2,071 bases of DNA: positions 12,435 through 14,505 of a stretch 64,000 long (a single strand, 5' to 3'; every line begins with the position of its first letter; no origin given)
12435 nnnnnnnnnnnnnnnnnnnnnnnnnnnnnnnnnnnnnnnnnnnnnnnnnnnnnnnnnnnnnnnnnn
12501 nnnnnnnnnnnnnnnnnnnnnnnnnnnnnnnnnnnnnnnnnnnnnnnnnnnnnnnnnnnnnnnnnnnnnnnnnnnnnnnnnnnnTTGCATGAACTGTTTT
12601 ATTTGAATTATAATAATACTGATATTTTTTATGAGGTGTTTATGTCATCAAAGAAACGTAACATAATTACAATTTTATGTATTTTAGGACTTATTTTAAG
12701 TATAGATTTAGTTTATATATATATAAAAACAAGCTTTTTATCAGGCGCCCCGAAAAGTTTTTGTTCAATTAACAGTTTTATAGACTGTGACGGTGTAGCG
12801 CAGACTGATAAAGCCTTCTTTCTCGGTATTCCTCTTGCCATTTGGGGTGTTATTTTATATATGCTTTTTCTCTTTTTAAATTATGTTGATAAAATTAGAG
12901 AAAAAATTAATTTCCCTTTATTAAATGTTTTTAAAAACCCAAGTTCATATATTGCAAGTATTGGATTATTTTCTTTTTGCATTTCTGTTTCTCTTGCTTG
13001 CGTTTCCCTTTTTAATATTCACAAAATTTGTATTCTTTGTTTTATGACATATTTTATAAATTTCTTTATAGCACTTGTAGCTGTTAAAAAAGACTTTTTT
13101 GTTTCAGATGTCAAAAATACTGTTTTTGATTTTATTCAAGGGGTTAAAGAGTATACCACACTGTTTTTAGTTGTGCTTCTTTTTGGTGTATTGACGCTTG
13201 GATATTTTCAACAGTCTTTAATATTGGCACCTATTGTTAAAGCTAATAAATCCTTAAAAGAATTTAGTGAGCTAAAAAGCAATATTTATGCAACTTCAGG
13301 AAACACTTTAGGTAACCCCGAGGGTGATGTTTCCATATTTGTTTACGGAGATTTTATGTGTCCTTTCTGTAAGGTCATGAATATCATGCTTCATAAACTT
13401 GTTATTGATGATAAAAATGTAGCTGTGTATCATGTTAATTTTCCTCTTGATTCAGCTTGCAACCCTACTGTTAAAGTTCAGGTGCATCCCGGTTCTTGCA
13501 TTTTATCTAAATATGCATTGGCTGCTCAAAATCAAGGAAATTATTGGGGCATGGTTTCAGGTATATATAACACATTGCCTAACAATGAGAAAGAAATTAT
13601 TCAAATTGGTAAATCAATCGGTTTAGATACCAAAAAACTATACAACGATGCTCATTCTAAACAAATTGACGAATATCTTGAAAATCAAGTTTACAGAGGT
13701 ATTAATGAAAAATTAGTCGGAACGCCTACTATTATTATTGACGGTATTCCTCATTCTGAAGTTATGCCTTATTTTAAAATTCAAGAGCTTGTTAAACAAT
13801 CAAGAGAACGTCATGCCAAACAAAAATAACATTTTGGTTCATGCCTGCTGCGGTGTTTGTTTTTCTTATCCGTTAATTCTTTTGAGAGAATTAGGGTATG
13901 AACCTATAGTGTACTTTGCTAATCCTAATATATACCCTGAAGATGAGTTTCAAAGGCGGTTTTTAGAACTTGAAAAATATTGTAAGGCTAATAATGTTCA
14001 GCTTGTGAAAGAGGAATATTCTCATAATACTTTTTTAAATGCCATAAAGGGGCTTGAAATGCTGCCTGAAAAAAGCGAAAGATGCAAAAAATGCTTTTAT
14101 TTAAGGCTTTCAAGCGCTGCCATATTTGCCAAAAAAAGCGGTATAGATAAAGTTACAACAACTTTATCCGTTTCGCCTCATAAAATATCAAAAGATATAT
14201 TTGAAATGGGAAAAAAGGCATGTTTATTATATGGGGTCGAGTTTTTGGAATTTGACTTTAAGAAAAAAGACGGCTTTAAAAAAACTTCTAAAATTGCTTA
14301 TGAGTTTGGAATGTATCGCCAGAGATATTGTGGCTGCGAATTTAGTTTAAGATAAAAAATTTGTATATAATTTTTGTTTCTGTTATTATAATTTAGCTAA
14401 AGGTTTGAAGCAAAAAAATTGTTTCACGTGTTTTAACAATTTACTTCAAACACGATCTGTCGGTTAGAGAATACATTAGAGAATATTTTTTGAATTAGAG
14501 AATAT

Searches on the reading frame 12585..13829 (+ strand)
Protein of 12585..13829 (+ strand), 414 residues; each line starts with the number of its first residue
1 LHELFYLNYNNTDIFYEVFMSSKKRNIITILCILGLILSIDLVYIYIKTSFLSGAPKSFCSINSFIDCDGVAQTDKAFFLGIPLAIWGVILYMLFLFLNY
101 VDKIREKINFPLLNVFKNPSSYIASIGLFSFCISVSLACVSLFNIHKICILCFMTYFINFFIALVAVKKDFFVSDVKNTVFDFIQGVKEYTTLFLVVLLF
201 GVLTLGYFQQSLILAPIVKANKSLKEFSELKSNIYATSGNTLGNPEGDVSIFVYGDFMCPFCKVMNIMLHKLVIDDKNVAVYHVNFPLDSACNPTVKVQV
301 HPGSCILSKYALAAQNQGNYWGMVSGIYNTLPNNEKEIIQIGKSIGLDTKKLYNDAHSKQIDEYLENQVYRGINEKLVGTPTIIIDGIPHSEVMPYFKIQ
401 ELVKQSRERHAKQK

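Call 30: search_protein_families(library=pfam, proteins=[window:12585-13829:+], max_evalue=0.001)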
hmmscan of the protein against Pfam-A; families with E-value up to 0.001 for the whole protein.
window:12585-13829:+ (414 aa): 3 families
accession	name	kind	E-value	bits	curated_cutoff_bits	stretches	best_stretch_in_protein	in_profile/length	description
PF07884.19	VKOR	-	1e-18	68.2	27.5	1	27-166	2-133/134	Vitamin K epoxide reductase family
PF01323.26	DSBA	-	7.6e-10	39.3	25.6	1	252-387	3-174/191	DSBA-like thioredoxin domain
PF13462.12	Thioredoxin_4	-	7.2e-09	36.5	23.2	1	240-404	6-164/165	Thioredoxin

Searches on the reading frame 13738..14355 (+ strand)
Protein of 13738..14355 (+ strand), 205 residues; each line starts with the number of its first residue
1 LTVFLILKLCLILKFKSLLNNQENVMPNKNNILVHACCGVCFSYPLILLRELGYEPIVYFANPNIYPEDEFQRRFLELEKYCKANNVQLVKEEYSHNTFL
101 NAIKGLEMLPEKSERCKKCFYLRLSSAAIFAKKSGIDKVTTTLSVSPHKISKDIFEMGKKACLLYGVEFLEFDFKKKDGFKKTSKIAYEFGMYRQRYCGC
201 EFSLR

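Call 31: search_protein_families(library=pfam, proteins=[window:13738-14355:+], max_evalue=0.001)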
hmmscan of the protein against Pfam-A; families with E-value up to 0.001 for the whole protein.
window:13738-14355:+ (205 aa): 1 family
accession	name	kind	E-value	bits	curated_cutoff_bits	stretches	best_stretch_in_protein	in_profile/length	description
PF02677.20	QueH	-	1.2e-58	198.5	23.5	1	32-204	1-173/175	Epoxyqueuosine reductase QueH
